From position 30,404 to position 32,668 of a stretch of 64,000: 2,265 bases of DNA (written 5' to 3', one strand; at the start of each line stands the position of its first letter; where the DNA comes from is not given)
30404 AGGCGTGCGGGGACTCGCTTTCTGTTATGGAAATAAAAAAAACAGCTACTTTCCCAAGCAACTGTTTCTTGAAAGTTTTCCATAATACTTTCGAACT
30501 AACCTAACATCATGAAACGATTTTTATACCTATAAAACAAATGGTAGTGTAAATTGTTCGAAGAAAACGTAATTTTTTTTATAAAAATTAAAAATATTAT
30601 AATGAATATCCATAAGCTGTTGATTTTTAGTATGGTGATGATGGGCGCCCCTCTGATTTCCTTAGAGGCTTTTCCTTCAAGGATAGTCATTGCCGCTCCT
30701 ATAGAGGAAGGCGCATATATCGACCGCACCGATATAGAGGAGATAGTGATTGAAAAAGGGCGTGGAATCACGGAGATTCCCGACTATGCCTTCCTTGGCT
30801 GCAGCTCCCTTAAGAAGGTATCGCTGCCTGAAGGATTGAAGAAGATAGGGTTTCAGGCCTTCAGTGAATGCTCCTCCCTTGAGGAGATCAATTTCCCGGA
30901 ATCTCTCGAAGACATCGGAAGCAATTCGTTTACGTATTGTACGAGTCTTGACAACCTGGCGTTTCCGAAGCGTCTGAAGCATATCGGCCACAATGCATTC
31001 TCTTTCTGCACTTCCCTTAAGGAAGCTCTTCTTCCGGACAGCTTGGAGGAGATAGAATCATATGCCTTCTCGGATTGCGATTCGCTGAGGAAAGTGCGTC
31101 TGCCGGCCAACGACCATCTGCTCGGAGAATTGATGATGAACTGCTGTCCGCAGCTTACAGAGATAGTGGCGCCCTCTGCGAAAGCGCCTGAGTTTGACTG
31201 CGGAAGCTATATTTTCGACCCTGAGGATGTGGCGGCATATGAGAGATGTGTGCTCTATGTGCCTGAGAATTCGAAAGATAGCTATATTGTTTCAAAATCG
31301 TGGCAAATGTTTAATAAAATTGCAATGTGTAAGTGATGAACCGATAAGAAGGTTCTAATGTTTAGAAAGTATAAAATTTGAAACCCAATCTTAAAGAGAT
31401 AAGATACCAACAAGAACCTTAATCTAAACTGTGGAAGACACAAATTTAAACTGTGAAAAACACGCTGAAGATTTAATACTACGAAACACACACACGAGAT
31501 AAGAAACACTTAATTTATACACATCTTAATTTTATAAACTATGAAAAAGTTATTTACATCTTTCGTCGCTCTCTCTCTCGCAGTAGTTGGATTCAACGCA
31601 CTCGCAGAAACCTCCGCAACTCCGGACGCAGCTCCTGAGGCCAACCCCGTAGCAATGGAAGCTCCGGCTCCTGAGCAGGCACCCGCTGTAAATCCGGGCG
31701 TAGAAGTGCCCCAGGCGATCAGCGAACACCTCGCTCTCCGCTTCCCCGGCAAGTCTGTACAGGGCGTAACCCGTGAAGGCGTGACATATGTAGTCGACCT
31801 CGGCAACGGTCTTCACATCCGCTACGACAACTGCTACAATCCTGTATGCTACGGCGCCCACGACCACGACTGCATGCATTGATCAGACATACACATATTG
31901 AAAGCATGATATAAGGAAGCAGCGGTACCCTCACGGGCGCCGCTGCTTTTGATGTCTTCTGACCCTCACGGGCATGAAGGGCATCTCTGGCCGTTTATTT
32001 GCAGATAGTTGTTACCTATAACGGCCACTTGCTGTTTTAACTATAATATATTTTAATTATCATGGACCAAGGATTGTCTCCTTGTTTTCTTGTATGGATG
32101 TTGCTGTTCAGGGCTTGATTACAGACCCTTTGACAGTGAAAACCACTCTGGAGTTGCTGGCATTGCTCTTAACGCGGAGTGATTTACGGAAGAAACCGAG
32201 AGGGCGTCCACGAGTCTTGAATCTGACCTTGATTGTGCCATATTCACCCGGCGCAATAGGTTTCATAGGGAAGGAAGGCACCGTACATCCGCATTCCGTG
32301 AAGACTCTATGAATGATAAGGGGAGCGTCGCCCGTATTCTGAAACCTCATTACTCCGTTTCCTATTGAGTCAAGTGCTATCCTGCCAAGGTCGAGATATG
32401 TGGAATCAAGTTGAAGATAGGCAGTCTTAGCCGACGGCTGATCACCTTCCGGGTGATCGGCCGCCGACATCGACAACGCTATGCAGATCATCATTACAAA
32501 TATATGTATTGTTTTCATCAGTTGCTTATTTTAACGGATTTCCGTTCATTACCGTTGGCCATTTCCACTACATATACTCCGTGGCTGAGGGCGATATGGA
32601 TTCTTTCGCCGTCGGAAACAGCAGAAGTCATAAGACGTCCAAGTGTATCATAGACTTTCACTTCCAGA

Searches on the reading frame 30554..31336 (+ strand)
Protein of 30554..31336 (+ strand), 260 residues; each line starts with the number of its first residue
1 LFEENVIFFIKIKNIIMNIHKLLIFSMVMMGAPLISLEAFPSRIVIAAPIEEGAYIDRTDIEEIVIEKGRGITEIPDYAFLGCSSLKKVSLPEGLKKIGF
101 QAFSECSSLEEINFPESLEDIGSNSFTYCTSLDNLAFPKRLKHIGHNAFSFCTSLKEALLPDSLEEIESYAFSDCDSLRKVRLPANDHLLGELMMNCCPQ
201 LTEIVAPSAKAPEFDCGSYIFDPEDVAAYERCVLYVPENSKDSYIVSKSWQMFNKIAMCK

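Call 32: search_protein_families(library=pfam, proteins=[window:30554-31336:+], max_evalue=0.0001)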
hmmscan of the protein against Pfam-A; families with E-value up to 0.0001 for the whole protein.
window:30554-31336:+ (260 aa): 2 families
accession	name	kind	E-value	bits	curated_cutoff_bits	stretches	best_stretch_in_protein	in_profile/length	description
PF13306.12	LRR_5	-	3.5e-47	159.9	27.7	2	50-157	3-105/127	BspA type Leucine rich repeat region (6 copies)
PF13855.12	LRR_8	-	4.8e-07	29.9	27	0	62-113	4-55/61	Leucine rich repeat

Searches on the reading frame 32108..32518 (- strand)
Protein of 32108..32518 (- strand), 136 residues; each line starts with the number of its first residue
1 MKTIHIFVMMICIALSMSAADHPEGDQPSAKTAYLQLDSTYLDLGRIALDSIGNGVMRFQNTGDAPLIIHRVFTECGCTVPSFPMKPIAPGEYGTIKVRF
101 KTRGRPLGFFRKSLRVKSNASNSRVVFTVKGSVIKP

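Call 6: search_protein_families(library=pfam, proteins=[window:32108-32518:-], max_evalue=0.01)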
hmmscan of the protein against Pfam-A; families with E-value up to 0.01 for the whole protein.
window:32108-32518:- (136 aa): 2 families
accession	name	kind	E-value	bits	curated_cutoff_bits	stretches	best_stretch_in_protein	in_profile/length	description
PF07610.17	DUF1573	-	2.8e-26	91.9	26.1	1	36-133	2-98/98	Protein of unknown function (DUF1573)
PF22544.2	HYDIN_VesB_CFA65-like_Ig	-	4.6e-11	43.3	25.5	1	34-131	2-99/100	HYDIN/CFA65/VesB-like, Ig-like domain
